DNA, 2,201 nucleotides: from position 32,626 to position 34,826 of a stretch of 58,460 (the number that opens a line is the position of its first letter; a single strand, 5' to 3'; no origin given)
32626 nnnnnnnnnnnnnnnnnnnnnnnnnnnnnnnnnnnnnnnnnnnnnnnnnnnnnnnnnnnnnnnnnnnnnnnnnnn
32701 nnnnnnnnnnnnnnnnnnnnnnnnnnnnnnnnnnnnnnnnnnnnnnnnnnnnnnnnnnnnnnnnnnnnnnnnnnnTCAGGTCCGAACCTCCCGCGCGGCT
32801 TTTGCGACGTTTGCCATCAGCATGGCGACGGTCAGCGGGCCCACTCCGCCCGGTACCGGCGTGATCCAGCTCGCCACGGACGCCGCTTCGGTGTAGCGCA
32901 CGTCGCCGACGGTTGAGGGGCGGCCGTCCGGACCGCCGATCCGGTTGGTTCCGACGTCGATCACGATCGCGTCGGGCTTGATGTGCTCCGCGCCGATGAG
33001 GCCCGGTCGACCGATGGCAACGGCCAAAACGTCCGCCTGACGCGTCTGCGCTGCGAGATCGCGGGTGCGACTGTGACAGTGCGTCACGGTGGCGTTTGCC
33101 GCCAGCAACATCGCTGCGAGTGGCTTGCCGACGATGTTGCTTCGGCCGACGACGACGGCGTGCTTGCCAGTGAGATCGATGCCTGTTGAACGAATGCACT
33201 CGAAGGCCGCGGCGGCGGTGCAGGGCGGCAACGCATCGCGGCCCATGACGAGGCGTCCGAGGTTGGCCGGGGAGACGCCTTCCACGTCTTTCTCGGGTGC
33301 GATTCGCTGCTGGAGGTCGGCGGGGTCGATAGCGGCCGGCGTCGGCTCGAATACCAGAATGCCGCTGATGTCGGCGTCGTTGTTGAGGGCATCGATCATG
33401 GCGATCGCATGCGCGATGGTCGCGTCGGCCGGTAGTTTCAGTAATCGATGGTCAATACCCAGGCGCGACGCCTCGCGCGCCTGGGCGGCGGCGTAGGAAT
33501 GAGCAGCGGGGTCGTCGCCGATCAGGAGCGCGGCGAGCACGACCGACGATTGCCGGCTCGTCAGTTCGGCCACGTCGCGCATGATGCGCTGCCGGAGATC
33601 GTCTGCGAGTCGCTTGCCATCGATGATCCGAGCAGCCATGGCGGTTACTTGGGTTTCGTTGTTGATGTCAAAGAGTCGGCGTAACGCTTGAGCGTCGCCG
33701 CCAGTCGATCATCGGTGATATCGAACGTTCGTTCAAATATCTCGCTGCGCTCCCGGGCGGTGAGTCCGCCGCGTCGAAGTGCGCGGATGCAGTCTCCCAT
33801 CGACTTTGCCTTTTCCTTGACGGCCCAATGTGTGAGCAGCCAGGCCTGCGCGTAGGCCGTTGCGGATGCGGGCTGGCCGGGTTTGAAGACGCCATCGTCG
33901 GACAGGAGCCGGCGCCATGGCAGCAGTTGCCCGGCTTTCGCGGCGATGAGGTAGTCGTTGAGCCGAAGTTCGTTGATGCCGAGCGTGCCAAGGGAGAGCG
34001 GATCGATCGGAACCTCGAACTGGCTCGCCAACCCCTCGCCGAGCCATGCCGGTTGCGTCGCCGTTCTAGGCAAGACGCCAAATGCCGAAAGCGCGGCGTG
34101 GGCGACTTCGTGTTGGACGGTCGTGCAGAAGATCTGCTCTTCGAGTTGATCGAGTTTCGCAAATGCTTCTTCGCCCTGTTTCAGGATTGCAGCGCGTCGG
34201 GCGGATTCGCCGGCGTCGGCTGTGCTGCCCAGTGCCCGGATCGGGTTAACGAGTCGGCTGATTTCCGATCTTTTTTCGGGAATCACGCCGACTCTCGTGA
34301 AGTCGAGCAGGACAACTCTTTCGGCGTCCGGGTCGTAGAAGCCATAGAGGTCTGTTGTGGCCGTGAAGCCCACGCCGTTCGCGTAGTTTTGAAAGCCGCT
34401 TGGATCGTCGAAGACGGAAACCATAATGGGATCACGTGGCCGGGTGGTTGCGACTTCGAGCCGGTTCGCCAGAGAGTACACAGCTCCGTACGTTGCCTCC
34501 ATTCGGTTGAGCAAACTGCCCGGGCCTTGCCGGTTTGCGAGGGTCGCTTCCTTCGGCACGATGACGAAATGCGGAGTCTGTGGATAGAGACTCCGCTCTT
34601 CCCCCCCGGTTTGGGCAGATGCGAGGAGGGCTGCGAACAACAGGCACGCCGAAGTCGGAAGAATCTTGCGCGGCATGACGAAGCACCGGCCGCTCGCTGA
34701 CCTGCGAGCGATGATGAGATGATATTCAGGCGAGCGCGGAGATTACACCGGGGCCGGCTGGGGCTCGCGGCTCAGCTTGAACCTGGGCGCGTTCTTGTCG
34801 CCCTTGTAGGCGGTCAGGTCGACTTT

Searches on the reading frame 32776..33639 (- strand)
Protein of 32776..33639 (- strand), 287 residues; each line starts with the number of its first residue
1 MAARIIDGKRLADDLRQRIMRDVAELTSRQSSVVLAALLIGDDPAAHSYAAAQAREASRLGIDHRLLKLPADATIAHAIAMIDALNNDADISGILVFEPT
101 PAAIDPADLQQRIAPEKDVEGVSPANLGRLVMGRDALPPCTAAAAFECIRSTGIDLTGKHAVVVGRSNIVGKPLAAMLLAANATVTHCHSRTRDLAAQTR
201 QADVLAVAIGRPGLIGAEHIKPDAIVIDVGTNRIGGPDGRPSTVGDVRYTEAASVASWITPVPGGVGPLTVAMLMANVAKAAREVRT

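Call 7: search_protein_families(library=pfam, proteins=[window:32776-33639:-], max_evalue=0.001)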
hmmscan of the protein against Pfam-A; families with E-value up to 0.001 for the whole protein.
window:32776-33639:- (287 aa): 2 families
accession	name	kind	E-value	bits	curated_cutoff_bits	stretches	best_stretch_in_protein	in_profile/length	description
PF02882.25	THF_DHG_CYH_C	-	4.7e-64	215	27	1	124-284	2-158/160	Tetrahydrofolate dehydrogenase/cyclohydrolase, NAD(P)-binding domain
PF00763.28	THF_DHG_CYH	-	6.5e-28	97.7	32.8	1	6-120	1-115/115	Tetrahydrofolate dehydrogenase/cyclohydrolase, catalytic domain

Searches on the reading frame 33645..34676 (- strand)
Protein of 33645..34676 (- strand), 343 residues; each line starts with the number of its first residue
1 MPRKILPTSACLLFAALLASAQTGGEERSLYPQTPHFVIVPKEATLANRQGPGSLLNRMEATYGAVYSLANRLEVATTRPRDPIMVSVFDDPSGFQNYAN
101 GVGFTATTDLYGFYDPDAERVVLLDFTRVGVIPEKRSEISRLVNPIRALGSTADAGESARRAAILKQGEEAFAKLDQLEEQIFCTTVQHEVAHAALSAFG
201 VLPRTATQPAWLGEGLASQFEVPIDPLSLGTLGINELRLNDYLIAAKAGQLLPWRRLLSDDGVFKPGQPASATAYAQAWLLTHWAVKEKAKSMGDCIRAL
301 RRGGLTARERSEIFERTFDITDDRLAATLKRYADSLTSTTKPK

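Call 19: search_protein_families(library=pfam, proteins=[window:33645-34676:-], max_evalue=0.001)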
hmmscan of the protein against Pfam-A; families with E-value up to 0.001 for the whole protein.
window:33645-34676:- (343 aa): 1 family
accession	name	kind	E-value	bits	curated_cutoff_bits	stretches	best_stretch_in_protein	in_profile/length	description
PF07607.17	DUF1570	-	7.9e-15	55.8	22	1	185-299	3-121/129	Protein of unknown function (DUF1570)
